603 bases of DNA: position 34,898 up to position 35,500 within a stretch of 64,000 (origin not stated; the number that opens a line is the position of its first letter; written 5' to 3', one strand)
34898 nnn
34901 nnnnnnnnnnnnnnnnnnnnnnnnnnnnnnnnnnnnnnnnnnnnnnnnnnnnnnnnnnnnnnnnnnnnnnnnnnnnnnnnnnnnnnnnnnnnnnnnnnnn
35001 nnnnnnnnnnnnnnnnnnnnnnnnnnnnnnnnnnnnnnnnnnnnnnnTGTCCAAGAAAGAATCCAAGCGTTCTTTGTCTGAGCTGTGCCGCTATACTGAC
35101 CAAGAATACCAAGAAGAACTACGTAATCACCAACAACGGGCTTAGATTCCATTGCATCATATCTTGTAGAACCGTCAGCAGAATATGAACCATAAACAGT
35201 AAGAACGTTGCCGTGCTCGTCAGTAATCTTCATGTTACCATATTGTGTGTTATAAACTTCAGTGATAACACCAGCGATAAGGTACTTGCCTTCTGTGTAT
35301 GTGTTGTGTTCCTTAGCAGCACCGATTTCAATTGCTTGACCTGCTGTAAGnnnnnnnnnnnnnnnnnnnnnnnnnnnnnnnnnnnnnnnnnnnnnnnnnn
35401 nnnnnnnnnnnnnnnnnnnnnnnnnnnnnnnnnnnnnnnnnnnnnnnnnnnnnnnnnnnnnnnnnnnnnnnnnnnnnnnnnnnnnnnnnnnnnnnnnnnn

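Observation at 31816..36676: Two paralogous giant lipoproteins share uncharacterised modules, including a conserved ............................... domain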

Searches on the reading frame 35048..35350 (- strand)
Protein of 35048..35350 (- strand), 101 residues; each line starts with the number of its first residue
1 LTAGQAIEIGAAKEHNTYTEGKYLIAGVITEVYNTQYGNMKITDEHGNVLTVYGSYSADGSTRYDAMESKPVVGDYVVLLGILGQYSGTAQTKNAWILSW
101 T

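Call 66: search_protein_families(library=pfam, alignment_id=A7, max_evalue=0.1)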
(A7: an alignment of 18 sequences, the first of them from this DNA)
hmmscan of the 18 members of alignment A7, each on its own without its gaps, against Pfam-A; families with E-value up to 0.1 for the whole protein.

A. member 1, seq(101 aa): 1 family
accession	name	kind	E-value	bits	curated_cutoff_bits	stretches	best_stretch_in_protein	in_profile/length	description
PF04775.20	Bile_Hydr_Trans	-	0.051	13.9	27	1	41-77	22-58/126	Acyl-CoA thioester hydrolase/BAAT N-terminal region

B. families by the number of members that match (of 18 scanned): 20 families
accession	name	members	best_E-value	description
PF01336.31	tRNA_anti-codon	11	0.00014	OB-fold nucleic acid binding domain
PF22708.2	S1CSD-TOTE-1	4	0.0011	S1/CSD-like domain 1 of the TOTE conflict systems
PF13742.12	tRNA_anti_2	4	0.0034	OB-fold nucleic acid binding domain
PF13100.11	OstA_2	2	0.012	OstA-like protein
PF10054.14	DUF2291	1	0.012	Predicted periplasmic lipoprotein (DUF2291)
PF19135.5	DUF5818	1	0.014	Protein of unknown function (DUF5818)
PF18942.5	DUF5689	1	0.016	Family of unknown function (DUF5689)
PF14452.12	Multi_ubiq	1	0.017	Multiubiquitin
PF04131.20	NanE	1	0.018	Putative N-acetylmannosamine-6-phosphate epimerase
PF18914.6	DUF5666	1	0.04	Domain of unknown function (DUF5666)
PF24547.1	DUF7601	1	0.04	Domain of unknown function (DUF7601)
PF04775.20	Bile_Hydr_Trans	1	0.051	Acyl-CoA thioester hydrolase/BAAT N-terminal region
PF12869.13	tRNA_anti-like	1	0.054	tRNA_anti-like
PF16272.10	DUF4925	1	0.06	Domain of unknown function (DUF4925)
PF13567.11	DUF4131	1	0.073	Domain of unknown function (DUF4131)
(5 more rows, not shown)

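Call 67: search_solved_structures(query=A7, max_evalue=1)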
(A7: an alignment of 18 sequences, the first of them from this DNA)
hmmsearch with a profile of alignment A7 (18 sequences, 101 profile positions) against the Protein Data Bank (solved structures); distinct sequences matched with E-value up to 1: 12.
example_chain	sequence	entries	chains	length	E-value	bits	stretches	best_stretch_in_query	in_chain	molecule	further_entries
1nex_B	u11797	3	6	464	0.0013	21.8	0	21-55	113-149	CDC4 protein | Cell division control protein 4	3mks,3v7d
6xi3_AAA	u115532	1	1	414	0.0069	19.5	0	18-87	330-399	Large adhesion protein (Lap) involved in biofilm formation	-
6gre_A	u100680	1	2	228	0.012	18.6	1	18-97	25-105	Cysteine-rich repeat secretory protein 2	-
4joi_A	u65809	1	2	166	0.078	16.1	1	68-96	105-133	CST complex subunit STN1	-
8d0b_B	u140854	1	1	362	0.22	14.6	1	68-96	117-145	CST complex subunit STN1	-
7u5c_F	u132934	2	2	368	0.23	14.6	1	68-96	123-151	CST complex subunit STN1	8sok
6shd_A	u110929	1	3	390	0.23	14.6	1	31-69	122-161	Alpha-1,6-mannanase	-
6w6w_C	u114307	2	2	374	0.23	14.5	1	68-96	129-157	CST complex subunit STN1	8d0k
4gn3_B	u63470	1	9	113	0.3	14.2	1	22-96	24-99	OBody AM1L10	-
8aw4_B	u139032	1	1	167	0.49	13.5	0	44-85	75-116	ALPHAREP bGFPD-YY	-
8soj_B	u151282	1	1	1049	0.6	13.2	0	68-96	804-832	CST complex subunit STN1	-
6i52_B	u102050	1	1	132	0.82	12.8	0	22-98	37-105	Replication factor A protein 2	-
